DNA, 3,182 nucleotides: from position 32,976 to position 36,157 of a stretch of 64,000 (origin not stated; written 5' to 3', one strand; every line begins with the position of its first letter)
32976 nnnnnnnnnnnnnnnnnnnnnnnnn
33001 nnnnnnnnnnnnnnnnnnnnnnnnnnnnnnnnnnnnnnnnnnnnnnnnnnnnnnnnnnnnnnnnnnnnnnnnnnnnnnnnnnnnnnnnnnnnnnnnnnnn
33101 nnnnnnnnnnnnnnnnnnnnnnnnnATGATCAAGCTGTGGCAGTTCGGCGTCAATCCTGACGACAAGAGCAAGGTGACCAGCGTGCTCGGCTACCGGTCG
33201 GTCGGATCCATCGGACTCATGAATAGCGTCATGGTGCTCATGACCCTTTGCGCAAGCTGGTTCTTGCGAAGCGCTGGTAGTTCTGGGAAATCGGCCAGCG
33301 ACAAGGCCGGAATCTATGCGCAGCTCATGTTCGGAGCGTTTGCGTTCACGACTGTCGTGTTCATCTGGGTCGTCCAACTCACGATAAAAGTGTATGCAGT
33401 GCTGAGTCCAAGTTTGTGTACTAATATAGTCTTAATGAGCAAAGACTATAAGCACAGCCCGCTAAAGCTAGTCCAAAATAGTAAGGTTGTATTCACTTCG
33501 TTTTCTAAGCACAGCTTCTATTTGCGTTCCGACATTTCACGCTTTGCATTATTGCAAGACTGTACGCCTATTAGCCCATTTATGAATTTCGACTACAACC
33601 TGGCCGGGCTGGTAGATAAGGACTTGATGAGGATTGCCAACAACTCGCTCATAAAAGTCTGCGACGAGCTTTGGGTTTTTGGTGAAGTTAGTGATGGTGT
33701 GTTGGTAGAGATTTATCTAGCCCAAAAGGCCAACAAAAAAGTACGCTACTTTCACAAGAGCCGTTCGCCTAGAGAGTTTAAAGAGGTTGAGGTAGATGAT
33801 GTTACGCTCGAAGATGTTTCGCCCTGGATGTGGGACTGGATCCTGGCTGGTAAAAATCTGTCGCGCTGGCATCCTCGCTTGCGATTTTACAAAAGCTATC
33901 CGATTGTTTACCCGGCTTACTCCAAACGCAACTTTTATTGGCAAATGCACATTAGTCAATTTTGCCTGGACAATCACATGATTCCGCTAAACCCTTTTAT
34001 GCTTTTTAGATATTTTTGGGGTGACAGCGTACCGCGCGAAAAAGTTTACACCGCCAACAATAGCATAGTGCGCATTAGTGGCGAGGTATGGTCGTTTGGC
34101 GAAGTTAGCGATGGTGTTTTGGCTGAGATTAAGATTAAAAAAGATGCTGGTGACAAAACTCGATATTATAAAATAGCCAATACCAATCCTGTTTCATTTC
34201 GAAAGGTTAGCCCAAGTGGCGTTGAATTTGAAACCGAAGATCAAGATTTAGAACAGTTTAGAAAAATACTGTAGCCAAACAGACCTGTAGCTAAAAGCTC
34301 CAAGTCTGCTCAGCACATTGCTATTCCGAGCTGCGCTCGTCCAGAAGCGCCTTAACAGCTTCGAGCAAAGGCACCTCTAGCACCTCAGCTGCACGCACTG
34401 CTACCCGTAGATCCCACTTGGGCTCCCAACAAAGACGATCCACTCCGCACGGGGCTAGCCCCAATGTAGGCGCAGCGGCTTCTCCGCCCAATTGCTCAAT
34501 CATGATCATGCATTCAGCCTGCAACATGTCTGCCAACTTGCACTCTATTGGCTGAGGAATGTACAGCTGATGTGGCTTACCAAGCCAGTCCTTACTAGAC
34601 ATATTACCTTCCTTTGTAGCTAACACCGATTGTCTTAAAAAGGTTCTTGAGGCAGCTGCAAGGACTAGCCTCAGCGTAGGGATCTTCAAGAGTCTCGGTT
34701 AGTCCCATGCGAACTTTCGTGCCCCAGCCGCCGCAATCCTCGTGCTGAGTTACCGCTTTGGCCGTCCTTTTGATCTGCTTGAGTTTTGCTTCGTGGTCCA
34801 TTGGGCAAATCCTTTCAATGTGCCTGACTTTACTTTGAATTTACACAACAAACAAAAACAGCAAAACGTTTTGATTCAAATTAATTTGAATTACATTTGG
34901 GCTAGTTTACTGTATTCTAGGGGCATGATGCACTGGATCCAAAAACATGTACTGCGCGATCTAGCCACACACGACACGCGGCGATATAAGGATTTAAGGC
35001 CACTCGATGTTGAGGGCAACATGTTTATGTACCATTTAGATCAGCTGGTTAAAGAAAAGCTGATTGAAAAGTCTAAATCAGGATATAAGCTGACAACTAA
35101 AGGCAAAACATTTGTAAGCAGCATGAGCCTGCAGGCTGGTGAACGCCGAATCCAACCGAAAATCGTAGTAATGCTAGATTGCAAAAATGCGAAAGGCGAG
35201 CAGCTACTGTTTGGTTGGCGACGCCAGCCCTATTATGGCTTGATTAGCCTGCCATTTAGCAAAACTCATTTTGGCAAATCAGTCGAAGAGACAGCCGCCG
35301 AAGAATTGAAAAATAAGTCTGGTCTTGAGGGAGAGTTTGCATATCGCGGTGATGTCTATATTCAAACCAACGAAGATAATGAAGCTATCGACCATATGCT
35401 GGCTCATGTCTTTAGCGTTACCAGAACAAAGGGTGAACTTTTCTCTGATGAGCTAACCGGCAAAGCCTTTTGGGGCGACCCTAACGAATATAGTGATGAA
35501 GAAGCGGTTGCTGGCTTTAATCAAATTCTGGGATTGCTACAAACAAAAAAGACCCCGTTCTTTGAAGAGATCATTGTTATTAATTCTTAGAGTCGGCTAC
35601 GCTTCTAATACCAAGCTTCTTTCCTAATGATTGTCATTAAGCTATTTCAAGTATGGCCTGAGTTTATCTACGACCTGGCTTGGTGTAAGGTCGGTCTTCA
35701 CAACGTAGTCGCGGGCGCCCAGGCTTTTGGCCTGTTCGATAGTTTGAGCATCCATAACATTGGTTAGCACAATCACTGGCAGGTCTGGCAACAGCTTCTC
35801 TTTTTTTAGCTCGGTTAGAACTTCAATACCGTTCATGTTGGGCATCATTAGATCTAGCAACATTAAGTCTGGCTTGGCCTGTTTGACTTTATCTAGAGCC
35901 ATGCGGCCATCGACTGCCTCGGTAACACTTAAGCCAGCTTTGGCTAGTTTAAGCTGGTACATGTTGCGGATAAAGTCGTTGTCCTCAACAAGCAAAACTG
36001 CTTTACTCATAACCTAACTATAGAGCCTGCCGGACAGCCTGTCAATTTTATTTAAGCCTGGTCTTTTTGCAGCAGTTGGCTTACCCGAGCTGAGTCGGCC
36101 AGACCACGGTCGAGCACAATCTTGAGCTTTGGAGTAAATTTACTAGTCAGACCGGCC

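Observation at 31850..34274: GC-rich mosaic of gene debris (J-domain fragment, papain-like peptidase C-terminal fragment) abutting a chimeric gene whose 5' end is GC-rich and 3' end AT-rich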

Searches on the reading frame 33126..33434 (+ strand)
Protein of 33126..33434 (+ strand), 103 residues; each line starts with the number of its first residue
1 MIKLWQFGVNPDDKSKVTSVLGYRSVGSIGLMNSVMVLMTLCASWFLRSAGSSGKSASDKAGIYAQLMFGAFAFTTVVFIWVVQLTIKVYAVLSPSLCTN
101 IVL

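Call 19: search_protein_families(library=pfam, max_evalue=10, proteins=[window:33126-33434:+])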
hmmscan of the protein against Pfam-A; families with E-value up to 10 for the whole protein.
seq(103 aa): 1 family
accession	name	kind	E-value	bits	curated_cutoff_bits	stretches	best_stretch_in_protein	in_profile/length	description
PF11028.14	TMEM260-like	-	0.0088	16.3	24.2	1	37-101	57-121/179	Protein O-mannosyl-transferase TMEM260-like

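Call 20: search_protein_families(library=ncbifam, max_evalue=10, proteins=[window:33126-33434:+])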
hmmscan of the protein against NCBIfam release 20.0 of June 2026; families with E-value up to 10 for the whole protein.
seq(103 aa): 0 families

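Call 28: search_protein_families(library=phrogs, max_evalue=1, proteins=[window:33126-33434:+])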
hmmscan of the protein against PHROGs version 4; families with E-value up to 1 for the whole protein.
seq(103 aa): 0 families

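Call 98: search_dna_similar(query=window:33126-33389:+, collection=plasmids, mode=protein, max_evalue=0.01, max_rows=8)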
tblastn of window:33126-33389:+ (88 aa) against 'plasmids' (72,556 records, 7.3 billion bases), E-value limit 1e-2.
No match.

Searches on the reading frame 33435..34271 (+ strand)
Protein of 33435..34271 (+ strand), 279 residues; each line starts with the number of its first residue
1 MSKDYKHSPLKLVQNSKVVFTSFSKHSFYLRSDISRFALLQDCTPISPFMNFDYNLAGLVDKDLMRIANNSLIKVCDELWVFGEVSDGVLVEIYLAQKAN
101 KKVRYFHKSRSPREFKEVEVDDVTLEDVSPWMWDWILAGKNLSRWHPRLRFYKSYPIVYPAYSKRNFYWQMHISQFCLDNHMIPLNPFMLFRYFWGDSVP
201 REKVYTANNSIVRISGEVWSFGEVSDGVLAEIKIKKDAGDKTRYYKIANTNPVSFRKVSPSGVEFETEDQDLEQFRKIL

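Call 20: search_protein_families(library=ncbifam, max_evalue=10, proteins=[window:33435-34271:+])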
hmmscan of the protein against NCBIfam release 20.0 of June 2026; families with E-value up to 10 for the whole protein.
window:33435-34271:+ (279 aa): 0 families

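Call 28: search_protein_families(library=phrogs, max_evalue=1, proteins=[window:33435-34271:+])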
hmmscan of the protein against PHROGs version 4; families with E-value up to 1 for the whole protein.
window:33435-34271:+ (279 aa): 2 families
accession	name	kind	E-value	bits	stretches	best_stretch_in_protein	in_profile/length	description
phrog_355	-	DNA, RNA and nucleotide metabolism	6.3e-13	49.7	2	34-119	101-185/249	nucleoside 2-deoxyribosyltransferase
phrog_11168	-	unknown function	0.27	11.8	1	66-115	110-155/176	-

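Call 90: search_solved_structures(query=A7, max_evalue=1, show_alignments=1)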
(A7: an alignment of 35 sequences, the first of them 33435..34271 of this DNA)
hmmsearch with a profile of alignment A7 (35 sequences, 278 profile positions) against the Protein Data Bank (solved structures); distinct sequences matched with E-value up to 1: 0.

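Call 92: predict_structure(alignment_id=A7)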
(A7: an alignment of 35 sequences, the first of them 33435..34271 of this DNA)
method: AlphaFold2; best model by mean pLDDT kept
length: 279 residues; sequences in the alignment: 35
mean_pLDDT: 88.1   pTM: 0.86
mean pLDDT of the five models: 88.1, 88.0, 87.8, 86.3, 85.4
residues with pLDDT >= 90: 164; 70-90: 96; 50-70: 18; < 50: 1
segments of 3 or more residues with pLDDT < 50: none
pLDDT, mean of each block of 10 residues (from residue 1): 71 83 88 91 86 64 88 96 93 93 95 91 93 92 81 93 87 91 81 74 89 95 93 94 94 93 87 91
secondary structure, 60 per line:
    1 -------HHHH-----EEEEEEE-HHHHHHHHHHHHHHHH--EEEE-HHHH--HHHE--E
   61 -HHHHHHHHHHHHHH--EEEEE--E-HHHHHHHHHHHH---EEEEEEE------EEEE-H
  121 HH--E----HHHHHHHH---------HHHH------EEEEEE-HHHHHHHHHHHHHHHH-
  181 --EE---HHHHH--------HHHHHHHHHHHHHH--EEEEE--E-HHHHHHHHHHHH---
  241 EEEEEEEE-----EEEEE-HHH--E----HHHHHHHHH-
elements in order: H8-11 E17-23 H25-40 E43-46 H48-51 H62-75 E78-82 H87-98 E102-108 E115-118 H130-137 H147-150 E157-162 H164-179 H188-192 H201-214 E217-221 H226-237 E241-248 E254-258 H270-278

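Call 96: fold_search(model_id=the predicted structure, library=pdb)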
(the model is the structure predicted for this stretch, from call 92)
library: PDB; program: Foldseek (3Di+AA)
matches with E <= 10: 1365; with E <= 0.001: 0
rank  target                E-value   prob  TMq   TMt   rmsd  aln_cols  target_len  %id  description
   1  8pqr_D                2.8e-03  1.00  0.28  0.47  11.8       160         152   19  Nucleoside 2'deoxyribosyltransferase from Chroococcidiopsis thermalis PCC 7203 WT bound to DAD_Immucillin-H (released 2024-02-21)
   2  7rwm_B                4.2e-03  0.54  0.23  0.19  19.9       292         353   11  Structure of Cap5 from Lactococcus lactis (released 2021-11-10)
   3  5jjq_D                6.3e-03  0.35  0.22  0.14  16.9       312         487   12  Crystal structure of IdnL1 (released 2017-03-22)
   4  7yib                  7.5e-03  0.47  0.22  0.14  19.1       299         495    8  Crystal structure of wild-type Cap4 SAVED domain-containing receptor from Enterobacter cloacae (released 2023-05-31)
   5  5wcn_A                1.1e-02  0.23  0.20  0.15  22.2       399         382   10  Structure of a bacterial polysialyltransferase in complex with CDP (released 2017-08-02)
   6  3lzd_B                1.3e-02  0.47  0.19  0.17  20.1       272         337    7  Crystal structure of Dph2 from Pyrococcus horikoshii with 4Fe-4S cluster (released 2010-07-14)
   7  6j0w_B                1.3e-02  0.15  0.17  0.12  22.8       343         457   10  Crystal Structure of Yeast Rtt107 and Nse6 (released 2019-08-14)
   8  1dgm                  1.3e-02  0.14  0.16  0.14  16.8       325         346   10  CRYSTAL STRUCTURE OF ADENOSINE KINASE FROM TOXOPLASMA GONDII (released 2000-11-29)
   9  2a0k_A                1.4e-02  0.99  0.27  0.46  12.0       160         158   16  Crystal structure of Nucleoside 2-deoxyribosyltransferase from Trypanosoma brucei at 1.8 A resolution (released 2005-07-26)
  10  1lij                  1.4e-02  0.15  0.16  0.14  16.7       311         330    9  STRUCTURE OF T. GONDII ADENOSINE KINASE BOUND TO PRODRUG 2 7-IODOTUBERCIDIN AND AMP-PCP (released 2002-05-15)
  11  1bx4                  1.4e-02  0.12  0.17  0.15  16.6       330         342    7  STRUCTURE OF HUMAN ADENOSINE KINASE AT 1.50 ANGSTROMS (released 1999-10-13)
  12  1ult_A                1.6e-02  0.25  0.21  0.13  19.0       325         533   11  Crystal structure of tt0168 from Thermus thermophilus HB8 (released 2004-07-27)
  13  7yia                  1.8e-02  0.33  0.21  0.13  18.8       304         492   11  Crystal structure of K74A mutant of Cap4 SAVED domain-containing receptor from Enterobacter cloacae (released 2023-05-31)
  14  3fj1_A                2.0e-02  0.28  0.21  0.18  19.0       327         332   11  Crystal structure of putative phosphosugar isomerase (YP_167080.1) from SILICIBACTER POMEROYI DSS-3 at 1.75 A resoluti (released 2009-01-20)
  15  3lzd_A                2.3e-02  0.41  0.20  0.17  20.0       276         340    7  Crystal structure of Dph2 from Pyrococcus horikoshii with 4Fe-4S cluster (released 2010-07-14)
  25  7o62_A                3.4e-02  0.96  0.27  0.52  10.7       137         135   18  Crystal structure of a 2`-deoxyribosyltransferase from the psychrophilic bacterium Desulfotalea psychrophila. (released 2021-10-20)
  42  7o62_B                5.7e-02  0.98  0.29  0.54   5.4       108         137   19  Crystal structure of a 2`-deoxyribosyltransferase from the psychrophilic bacterium Desulfotalea psychrophila. (released 2021-10-20)
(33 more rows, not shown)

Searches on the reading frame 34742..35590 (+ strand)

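Call 6: search_protein_families(library=pfam, max_evalue=1, proteins=[window:34742-35590:+])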
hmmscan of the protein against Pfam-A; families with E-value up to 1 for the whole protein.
window:34742-35590:+ (282 aa): 5 families
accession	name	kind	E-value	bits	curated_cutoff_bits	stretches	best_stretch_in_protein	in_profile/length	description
PF24038.1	DUF7347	-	4.2e-05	24.1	27.6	1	71-126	17-75/77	Domain of unknown function (DUF7347)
PF14947.12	HTH_45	-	0.00026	21.4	25.5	1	94-128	35-69/77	Winged helix-turn-helix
PF25213.1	HVO_A0261_N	-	0.0085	16.4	35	1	70-128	16-74/86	HVO_A0261 N-terminal domain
PF21715.3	CggR_N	-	0.097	12.8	30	1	99-128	38-67/71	CggR N-terminal DNA binding domain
PF09202.17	Rio2_N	-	0.1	13.4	27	1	93-121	39-70/82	Rio2, N-terminal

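Call 28: search_protein_families(library=phrogs, max_evalue=1, proteins=[window:34742-35587:+])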
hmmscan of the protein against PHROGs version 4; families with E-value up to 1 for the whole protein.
window:34742-35587:+ (282 aa): 4 families
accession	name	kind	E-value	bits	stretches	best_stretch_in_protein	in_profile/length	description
phrog_4278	-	unknown function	0.018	15.8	1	66-126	32-105/127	-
phrog_585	-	unknown function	0.065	14.5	1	74-122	26-69/128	-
phrog_1345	-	transcription regulation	0.12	13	1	89-126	43-80/210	MotA-like activator of middle period transcription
phrog_11195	-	unknown function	0.15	12.5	1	70-125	29-92/122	-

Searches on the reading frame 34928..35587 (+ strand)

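Call 88: search_protein_families(library=pfam, max_evalue=0.001, proteins=[window:34928-35587:+])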
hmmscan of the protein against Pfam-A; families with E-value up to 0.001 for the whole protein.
window:34928-35587:+ (220 aa): 2 families
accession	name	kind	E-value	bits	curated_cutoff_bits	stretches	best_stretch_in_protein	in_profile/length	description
PF24038.1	DUF7347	-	2.8e-05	24.7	27.6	1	9-64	17-75/77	Domain of unknown function (DUF7347)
PF14947.12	HTH_45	-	6e-05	23.4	25.5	1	32-66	35-69/77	Winged helix-turn-helix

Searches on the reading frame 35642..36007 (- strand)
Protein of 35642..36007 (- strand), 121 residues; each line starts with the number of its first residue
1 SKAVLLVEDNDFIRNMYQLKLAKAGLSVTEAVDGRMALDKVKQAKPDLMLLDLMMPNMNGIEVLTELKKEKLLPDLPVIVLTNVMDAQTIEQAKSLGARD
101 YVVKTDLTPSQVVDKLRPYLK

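Call 88: search_protein_families(library=pfam, max_evalue=0.001, proteins=[window:35642-36007:-])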
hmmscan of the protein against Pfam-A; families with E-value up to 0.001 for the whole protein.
window:35642-36007:- (121 aa): 1 family
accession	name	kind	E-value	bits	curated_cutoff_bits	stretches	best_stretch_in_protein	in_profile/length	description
PF00072.30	Response_reg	-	2.4e-26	92.5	30.2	1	4-105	1-100/111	Response regulator receiver domain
